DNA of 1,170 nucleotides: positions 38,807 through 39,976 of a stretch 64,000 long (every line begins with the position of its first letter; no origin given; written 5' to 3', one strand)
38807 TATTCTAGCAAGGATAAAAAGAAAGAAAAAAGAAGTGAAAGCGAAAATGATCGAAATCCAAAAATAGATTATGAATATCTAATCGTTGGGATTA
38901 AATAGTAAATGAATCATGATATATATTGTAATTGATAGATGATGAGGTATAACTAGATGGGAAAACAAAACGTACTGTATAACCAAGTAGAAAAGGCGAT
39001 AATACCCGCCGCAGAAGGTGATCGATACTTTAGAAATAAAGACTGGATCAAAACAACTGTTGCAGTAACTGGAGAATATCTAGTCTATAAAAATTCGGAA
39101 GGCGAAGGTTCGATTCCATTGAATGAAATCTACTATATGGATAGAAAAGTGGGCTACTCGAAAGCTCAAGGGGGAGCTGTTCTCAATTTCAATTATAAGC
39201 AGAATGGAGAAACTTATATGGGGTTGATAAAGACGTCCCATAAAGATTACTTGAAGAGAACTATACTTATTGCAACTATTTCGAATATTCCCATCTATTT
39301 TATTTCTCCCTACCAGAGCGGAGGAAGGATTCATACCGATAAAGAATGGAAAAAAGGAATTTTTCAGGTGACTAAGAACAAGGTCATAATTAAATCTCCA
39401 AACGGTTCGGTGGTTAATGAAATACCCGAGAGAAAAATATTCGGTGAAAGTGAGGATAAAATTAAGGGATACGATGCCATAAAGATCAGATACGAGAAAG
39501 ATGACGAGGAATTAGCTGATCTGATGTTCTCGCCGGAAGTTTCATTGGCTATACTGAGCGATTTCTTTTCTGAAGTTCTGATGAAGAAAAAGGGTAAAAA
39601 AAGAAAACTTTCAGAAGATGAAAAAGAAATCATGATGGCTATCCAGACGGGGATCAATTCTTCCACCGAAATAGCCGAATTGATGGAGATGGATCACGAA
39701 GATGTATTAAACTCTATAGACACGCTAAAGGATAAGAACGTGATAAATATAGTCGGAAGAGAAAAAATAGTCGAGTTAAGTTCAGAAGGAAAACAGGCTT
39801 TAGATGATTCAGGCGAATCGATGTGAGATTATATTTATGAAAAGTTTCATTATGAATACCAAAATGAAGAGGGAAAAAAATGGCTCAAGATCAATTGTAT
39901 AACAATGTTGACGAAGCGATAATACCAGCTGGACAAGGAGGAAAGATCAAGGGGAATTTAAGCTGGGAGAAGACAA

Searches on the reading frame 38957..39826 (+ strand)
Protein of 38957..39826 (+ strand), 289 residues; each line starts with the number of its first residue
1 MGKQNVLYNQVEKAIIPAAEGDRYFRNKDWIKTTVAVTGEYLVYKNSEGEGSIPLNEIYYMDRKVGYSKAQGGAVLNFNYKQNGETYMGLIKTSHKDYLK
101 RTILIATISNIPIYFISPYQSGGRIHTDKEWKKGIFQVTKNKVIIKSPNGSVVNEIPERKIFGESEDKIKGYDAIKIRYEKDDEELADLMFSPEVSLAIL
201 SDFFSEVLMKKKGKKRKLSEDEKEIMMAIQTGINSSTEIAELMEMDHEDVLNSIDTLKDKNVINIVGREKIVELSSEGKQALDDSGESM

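Call 3: search_protein_families(library=pfam, proteins=[window:38957-39826:+], max_evalue=0.01)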
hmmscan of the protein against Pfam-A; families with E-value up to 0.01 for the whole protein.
window:38957-39826:+ (289 aa): 4 families
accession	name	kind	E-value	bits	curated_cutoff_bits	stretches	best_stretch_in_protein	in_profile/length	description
PF04283.17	CheF-arch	-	5e-08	33.4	25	1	28-180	22-186/218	Chemotaxis signal transduction system protein F from archaea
PF24409.1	wHTH-PRTase_assc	-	0.0012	19.3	27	1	225-283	3-56/83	wHTH-PRTase associated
PF09669.15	Phage_pRha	-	0.0034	18.4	29.9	1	235-263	2-31/91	Phage regulatory protein Rha (Phage_pRha)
PF04693.18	DDE_Tnp_2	-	0.0049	16.6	20.2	1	205-267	19-77/327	Archaeal putative transposase ISC1217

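Call 4: search_protein_families(library=ncbifam, proteins=[window:38957-39826:+], max_evalue=0.01)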
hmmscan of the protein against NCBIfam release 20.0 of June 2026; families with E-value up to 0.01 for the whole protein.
window:38957-39826:+ (289 aa): 2 families
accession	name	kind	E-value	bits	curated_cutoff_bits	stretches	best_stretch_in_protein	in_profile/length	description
TIGR01884.1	cas_HTH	subfamily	0.00078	18.9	60.2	1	214-274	136-198/202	CRISPR-associated CARF protein Csa3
NF003210.0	PRK04172.1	equivalog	0.00085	18.3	350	1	217-284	3-72/496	phenylalanine--tRNA ligase subunit alpha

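Call 71: search_solved_structures(query=window:38957-39826:+, max_evalue=10, show_alignments=3)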
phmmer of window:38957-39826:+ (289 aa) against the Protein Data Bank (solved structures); distinct sequences matched with E-value up to 10: 18.
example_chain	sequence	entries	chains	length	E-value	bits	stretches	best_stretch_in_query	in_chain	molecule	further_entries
7ovp_A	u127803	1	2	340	7.3e-05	25.5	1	198-282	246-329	Adaptor protein CheF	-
7od9_C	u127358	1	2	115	0.00037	23.2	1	210-280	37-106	C-terminal domain of CheF from Methanococcus maripaludis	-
3uk1_A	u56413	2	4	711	0.1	15.2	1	43-123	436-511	Transketolase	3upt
2zvi_A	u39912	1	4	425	0.99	12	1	213-287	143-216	2,3-diketo-5-methylthiopentyl-1-phosphate enolase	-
9hyn_B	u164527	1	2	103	1.4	11.4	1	152-201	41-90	Elongin-C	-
1lm8_C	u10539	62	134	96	1.7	11.2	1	152-200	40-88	ELONGIN C | Transcription elongation factor B polypeptide 1 | Elongin-C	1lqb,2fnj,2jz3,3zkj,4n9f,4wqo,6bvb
9t32_G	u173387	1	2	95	1.7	11.2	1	152-200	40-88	Elongin-C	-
6i7q_C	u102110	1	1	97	1.7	11.2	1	152-200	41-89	Elongin-C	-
29ho_C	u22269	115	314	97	1.7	11.2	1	152-200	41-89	Elongin-C | TRANSCRIPTION ELONGATION FACTOR B POLYPEPTIDE 1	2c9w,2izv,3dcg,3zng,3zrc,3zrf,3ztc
8fy0_C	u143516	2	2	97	1.7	11.2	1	152-200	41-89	Elongin-C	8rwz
8ymb_C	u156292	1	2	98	1.7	11.2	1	152-200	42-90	Elongin-C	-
7cjb_C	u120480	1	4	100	1.7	11.2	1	152-200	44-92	Elongin-C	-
6i7r_C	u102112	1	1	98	1.7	11.2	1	152-200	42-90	Elongin-C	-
8bb2_K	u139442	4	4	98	1.7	11.2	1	152-200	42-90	Elongin-C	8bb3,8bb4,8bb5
8ij1_C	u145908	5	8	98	1.7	11.2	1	152-200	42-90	Elongin-C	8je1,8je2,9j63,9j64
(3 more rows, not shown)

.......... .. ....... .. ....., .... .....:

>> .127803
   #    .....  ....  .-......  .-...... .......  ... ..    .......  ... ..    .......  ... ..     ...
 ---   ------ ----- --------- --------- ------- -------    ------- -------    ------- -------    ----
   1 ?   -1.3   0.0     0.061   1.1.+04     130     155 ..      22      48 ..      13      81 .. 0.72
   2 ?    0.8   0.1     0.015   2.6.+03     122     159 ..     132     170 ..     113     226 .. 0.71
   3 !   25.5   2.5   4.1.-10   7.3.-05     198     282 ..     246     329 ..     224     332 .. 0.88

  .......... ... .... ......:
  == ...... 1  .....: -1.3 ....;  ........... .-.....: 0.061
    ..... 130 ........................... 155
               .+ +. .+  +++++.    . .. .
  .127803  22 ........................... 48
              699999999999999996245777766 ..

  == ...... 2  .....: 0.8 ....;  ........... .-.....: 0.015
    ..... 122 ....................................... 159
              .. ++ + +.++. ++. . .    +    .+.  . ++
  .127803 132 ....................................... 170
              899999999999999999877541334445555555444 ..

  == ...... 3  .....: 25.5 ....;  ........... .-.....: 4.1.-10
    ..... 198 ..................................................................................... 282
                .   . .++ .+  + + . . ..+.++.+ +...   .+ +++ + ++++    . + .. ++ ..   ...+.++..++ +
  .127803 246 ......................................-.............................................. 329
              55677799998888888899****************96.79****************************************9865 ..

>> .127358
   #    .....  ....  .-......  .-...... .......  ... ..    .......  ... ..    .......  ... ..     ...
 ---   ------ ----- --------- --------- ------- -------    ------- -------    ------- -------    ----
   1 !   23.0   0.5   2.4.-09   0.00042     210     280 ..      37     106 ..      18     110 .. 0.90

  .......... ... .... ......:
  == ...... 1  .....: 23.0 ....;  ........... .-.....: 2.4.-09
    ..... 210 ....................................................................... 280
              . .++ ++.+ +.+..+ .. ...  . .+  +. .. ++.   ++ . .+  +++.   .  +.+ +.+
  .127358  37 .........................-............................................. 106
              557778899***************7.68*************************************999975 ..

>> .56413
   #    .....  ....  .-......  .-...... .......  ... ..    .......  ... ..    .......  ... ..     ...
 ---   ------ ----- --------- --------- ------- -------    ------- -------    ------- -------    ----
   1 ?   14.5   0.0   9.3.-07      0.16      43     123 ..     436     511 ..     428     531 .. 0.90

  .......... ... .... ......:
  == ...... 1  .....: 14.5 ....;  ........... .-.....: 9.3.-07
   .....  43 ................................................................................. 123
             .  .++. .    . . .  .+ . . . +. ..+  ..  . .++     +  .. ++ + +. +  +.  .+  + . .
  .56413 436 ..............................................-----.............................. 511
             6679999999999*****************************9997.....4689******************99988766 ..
